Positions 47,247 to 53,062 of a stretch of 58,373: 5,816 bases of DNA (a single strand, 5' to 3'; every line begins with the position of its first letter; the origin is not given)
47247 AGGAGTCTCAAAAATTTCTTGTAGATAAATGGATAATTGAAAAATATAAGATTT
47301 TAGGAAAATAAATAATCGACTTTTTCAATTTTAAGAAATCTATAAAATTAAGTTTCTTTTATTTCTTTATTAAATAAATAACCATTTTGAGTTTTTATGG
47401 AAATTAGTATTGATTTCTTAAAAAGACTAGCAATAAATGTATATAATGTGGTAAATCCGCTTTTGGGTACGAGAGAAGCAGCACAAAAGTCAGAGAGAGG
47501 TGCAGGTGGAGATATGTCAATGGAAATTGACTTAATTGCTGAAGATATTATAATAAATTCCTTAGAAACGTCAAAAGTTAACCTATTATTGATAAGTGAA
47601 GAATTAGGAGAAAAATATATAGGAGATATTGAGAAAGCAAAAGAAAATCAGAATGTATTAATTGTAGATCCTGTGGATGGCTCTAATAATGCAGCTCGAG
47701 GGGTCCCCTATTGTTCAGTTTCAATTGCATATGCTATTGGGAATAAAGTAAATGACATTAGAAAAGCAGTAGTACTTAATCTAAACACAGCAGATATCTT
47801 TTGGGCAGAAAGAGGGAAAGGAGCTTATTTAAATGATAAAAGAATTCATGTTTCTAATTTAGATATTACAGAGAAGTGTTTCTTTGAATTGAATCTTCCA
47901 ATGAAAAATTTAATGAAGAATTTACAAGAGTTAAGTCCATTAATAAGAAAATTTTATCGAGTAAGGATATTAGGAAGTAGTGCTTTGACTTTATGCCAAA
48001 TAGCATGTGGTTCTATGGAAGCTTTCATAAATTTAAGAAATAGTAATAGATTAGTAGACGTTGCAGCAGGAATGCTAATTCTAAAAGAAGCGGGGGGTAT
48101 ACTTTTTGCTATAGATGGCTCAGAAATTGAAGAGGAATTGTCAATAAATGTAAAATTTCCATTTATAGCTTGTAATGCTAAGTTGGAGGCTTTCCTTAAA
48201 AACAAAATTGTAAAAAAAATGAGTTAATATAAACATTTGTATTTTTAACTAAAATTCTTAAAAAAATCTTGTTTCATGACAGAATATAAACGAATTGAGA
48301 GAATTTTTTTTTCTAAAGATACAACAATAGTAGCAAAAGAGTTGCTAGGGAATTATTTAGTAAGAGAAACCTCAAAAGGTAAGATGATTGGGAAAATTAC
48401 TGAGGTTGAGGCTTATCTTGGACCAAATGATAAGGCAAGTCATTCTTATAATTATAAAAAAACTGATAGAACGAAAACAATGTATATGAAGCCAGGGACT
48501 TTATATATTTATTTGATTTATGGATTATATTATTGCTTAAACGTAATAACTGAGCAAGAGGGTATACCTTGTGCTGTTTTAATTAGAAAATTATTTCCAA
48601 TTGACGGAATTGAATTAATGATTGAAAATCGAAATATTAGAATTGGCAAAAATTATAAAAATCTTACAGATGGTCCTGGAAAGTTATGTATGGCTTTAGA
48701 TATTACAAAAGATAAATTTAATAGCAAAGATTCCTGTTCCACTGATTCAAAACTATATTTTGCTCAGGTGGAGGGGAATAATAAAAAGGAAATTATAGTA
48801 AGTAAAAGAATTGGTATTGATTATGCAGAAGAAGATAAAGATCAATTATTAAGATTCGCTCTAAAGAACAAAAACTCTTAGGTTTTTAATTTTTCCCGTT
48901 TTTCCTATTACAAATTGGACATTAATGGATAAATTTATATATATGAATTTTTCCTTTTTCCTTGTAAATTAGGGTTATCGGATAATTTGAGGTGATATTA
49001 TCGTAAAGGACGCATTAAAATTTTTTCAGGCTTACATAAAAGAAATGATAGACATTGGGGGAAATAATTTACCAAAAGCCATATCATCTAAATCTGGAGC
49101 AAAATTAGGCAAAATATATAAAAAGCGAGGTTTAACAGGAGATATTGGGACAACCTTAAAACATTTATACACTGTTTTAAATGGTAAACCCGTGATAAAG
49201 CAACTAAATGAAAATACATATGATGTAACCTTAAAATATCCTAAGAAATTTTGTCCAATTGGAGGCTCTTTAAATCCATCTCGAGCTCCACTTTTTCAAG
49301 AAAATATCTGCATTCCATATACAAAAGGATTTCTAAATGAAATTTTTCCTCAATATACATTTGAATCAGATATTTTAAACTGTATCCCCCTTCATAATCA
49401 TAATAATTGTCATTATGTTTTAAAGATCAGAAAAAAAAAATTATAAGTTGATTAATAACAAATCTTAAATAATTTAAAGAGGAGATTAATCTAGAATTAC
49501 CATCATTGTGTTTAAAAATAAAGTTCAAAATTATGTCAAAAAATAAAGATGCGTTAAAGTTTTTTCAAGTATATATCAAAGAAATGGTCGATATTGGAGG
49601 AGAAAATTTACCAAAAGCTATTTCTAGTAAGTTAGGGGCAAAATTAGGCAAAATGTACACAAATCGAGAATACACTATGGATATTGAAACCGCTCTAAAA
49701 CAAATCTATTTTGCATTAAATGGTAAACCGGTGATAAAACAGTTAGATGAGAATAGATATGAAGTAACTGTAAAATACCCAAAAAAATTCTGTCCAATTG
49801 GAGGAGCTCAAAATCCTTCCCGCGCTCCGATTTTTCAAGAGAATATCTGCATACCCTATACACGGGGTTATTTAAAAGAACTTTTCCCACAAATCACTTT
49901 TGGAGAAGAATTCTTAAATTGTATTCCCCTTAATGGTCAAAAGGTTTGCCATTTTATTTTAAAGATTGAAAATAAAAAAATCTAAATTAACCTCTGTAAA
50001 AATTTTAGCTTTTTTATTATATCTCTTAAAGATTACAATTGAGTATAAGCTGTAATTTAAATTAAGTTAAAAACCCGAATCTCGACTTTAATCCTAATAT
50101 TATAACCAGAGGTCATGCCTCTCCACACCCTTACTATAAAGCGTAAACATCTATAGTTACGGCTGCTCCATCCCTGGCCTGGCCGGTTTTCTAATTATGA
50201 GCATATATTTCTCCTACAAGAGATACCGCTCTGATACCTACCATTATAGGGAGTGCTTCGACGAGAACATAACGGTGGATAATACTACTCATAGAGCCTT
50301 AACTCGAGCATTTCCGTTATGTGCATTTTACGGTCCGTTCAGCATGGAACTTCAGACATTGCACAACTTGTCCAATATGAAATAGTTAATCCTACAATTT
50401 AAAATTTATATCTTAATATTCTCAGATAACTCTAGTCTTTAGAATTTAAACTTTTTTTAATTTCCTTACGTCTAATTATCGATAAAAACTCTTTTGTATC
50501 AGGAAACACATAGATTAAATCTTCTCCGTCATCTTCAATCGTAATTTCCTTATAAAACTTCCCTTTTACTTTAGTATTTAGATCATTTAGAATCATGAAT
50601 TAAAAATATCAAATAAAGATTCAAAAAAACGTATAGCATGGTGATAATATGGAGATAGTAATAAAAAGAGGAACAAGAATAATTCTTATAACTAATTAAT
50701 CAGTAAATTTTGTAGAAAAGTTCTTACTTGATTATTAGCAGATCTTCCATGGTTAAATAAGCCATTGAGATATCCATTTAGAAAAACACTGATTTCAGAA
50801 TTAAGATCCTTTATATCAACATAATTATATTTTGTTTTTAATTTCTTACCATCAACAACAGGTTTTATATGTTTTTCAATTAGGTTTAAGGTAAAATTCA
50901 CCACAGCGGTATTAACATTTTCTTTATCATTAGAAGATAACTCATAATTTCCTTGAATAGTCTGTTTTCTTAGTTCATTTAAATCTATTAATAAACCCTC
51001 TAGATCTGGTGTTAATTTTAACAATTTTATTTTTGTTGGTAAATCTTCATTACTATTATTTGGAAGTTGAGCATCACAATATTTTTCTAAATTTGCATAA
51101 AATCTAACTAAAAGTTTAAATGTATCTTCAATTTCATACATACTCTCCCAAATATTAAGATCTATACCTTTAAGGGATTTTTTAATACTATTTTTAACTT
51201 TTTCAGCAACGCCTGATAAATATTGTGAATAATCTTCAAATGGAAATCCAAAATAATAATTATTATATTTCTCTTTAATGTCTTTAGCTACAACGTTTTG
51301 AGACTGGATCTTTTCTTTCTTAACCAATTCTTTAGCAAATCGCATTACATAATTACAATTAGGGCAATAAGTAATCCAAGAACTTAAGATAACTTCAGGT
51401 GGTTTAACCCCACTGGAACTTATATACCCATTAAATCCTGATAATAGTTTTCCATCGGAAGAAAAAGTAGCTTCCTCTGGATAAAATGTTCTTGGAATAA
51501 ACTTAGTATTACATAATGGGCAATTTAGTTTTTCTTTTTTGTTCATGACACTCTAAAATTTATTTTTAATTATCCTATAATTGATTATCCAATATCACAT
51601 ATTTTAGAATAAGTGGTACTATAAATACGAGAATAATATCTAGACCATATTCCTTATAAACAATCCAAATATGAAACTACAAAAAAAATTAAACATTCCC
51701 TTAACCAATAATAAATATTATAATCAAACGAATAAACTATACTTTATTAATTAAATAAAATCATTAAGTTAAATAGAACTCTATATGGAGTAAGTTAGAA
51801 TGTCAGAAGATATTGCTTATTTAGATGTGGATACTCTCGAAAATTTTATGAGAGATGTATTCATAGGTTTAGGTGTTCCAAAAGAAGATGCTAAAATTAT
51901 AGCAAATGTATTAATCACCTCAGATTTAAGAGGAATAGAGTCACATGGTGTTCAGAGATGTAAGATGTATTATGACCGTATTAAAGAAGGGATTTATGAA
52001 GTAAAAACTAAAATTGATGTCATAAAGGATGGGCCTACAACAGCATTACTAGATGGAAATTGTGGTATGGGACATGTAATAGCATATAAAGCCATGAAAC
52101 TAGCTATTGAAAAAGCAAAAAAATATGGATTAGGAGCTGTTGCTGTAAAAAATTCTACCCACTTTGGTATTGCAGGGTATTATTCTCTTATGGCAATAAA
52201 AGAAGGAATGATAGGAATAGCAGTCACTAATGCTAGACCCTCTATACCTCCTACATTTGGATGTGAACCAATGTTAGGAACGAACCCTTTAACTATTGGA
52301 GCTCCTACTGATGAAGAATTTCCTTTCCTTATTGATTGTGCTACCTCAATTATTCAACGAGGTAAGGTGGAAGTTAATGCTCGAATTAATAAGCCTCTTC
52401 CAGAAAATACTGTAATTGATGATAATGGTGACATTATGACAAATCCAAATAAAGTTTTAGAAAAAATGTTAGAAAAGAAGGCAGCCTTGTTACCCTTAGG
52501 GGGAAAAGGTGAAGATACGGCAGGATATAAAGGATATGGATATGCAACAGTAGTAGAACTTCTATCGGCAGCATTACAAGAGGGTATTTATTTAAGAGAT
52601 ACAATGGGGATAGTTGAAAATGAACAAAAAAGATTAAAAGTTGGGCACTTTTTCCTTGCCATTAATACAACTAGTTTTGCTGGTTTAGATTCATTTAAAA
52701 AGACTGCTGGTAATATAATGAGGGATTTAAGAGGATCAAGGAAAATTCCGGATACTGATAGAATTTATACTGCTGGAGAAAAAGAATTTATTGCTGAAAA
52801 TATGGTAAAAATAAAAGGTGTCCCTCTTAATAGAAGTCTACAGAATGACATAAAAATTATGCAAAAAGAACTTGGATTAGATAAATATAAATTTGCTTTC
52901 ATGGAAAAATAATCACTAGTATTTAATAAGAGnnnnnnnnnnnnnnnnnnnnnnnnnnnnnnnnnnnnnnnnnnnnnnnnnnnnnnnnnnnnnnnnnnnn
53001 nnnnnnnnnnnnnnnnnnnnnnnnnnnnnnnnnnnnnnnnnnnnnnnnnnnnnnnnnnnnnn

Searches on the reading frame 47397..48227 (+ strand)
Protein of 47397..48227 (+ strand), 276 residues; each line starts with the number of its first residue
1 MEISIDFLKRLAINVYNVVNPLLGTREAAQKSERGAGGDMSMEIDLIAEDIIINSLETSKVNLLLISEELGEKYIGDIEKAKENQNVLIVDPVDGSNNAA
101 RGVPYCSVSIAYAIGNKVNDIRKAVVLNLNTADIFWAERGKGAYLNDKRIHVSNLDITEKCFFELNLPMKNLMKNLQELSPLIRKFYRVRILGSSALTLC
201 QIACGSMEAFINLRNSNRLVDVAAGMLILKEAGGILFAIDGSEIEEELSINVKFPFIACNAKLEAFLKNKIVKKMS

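Call 87: search_protein_families(library=pfam, proteins=[window:47397-48227:+], max_evalue=0.001)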
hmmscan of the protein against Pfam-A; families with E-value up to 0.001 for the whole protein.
window:47397-48227:+ (276 aa): 2 families
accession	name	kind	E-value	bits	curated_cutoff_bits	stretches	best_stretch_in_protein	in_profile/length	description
PF00459.30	Inositol_P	-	9.9e-32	110.9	27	1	7-247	8-242/271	Inositol monophosphatase family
PF00316.25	FBPase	-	8e-09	35.8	34.8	1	36-103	56-121/191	Fructose-1-6-bisphosphatase, N-terminal domain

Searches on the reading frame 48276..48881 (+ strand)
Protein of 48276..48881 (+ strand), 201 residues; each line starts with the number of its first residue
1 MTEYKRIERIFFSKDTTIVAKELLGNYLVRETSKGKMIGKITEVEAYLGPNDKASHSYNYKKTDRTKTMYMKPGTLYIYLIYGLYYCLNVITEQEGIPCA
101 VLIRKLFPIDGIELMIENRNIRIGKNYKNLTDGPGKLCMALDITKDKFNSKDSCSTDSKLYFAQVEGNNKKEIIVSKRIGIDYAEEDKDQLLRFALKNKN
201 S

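Call 3: search_protein_families(library=pfam, proteins=[window:48276-48881:+], max_evalue=0.01)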
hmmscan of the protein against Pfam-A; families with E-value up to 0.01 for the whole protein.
window:48276-48881:+ (201 aa): 1 family
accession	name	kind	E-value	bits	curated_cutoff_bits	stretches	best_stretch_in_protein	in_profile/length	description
PF02245.21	Pur_DNA_glyco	-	6.3e-61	205.3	27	1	11-199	2-180/181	Methylpurine-DNA glycosylase (MPG)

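Call 4: search_protein_families(library=ncbifam, proteins=[window:48276-48881:+], max_evalue=0.01)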
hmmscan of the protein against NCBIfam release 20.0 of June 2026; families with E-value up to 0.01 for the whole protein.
window:48276-48881:+ (201 aa): 6 families
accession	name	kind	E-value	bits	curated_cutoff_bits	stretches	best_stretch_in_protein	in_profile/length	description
NF002001.0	PRK00802.1-1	equivalog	1.6e-65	220.4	272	1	6-199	2-196/202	DNA-3-methyladenine glycosylase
TIGR00567.1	3mg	subfamily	2.6e-59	200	116.35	1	8-199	2-188/192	DNA-3-methyladenine glycosylase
NF002002.0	PRK00802.1-2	equivalog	3.2e-48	163.7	249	1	4-199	3-190/197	DNA-3-methyladenine glycosylase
NF002003.0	PRK00802.1-3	equivalog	6.6e-46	156.2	182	1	5-199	5-188/203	DNA-3-methyladenine glycosylase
NF002004.0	PRK00802.1-4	equivalog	3.8e-42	143.9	211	1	2-199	2-172/182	DNA-3-methyladenine glycosylase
NF002005.0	PRK00802.1-5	equivalog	1.8e-15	57.3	229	1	5-185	7-188/230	DNA-3-methyladenine glycosylase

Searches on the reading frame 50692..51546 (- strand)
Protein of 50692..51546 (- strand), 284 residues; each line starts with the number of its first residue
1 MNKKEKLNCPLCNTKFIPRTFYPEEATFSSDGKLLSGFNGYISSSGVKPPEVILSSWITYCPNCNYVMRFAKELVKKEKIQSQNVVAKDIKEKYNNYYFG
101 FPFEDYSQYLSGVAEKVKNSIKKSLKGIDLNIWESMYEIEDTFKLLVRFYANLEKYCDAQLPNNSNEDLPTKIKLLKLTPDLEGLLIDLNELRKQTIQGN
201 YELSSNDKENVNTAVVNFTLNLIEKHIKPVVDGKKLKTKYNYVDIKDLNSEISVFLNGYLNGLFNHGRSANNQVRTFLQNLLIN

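Call 3: search_protein_families(library=pfam, proteins=[window:50692-51546:-], max_evalue=0.01)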
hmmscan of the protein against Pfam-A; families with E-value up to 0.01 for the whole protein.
window:50692-51546:- (284 aa): 1 family
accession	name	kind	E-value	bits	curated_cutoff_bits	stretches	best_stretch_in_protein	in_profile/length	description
PF09298.16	FAA_hydrolase_N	-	0.0044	17.6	25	1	243-282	38-77/105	Fumarylacetoacetase N-terminal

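Call 4: search_protein_families(library=ncbifam, proteins=[window:50692-51546:-], max_evalue=0.01)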
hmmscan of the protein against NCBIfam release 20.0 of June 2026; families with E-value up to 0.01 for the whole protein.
window:50692-51546:- (284 aa): 1 family
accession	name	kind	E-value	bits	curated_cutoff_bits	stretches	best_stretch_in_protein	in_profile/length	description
NF038384.1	zinc_YnfU_fam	subfamily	0.0073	15.9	36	0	2-19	34-51/52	YnfU family zinc-binding protein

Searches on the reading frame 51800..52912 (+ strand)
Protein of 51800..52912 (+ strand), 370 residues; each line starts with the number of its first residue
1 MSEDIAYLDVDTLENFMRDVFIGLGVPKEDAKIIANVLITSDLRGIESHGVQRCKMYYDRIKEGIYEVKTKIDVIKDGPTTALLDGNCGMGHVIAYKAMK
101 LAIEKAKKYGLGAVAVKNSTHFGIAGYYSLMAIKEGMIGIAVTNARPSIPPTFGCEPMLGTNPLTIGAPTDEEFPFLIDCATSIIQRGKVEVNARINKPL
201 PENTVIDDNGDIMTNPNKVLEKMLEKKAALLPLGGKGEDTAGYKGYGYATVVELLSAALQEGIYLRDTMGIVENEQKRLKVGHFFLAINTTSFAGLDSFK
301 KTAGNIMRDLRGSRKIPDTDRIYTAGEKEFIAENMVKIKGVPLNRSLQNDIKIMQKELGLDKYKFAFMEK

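Call 3: search_protein_families(library=pfam, proteins=[window:51800-52912:+], max_evalue=0.01)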
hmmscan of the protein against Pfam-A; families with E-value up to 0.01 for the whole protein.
window:51800-52912:+ (370 aa): 1 family
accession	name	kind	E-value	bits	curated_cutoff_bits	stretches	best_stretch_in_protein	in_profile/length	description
PF02615.19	Ldh_2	-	2.4e-118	395.5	38.8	1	9-351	2-332/333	Malate/L-lactate dehydrogenase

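Call 4: search_protein_families(library=ncbifam, proteins=[window:51800-52912:+], max_evalue=0.01)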
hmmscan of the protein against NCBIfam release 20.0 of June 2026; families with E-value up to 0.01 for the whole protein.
window:51800-52912:+ (370 aa): 6 families
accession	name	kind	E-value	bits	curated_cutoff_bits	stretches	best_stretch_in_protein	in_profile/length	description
NF040650.1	sulfolac_dhydr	equivalog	6e-81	272.3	500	1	13-361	8-336/339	L-sulfolactate dehydrogenase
NF011599.0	PRK15025.1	equivalog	1e-58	199.2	356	1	9-349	4-329/349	ureidoglycolate dehydrogenase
NF007504.0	PRK10098.1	equivalog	1.3e-55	188.6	336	1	7-364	6-350/360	malate/lactate/ureidoglycolate dehydrogenase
TIGR03175.1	AllD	equivalog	1.9e-52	178.6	496.2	1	11-350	6-330/349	ureidoglycolate dehydrogenase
NF009750.0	PRK13260.1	equivalog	5.6e-42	144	316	1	11-352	6-330/332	3-dehydro-L-gulonate 2-dehydrogenase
NF003990.0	PRK05472.1-4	equivalog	0.008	15.8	233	0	3-47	128-175/214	redox-sensing transcriptional repressor Rex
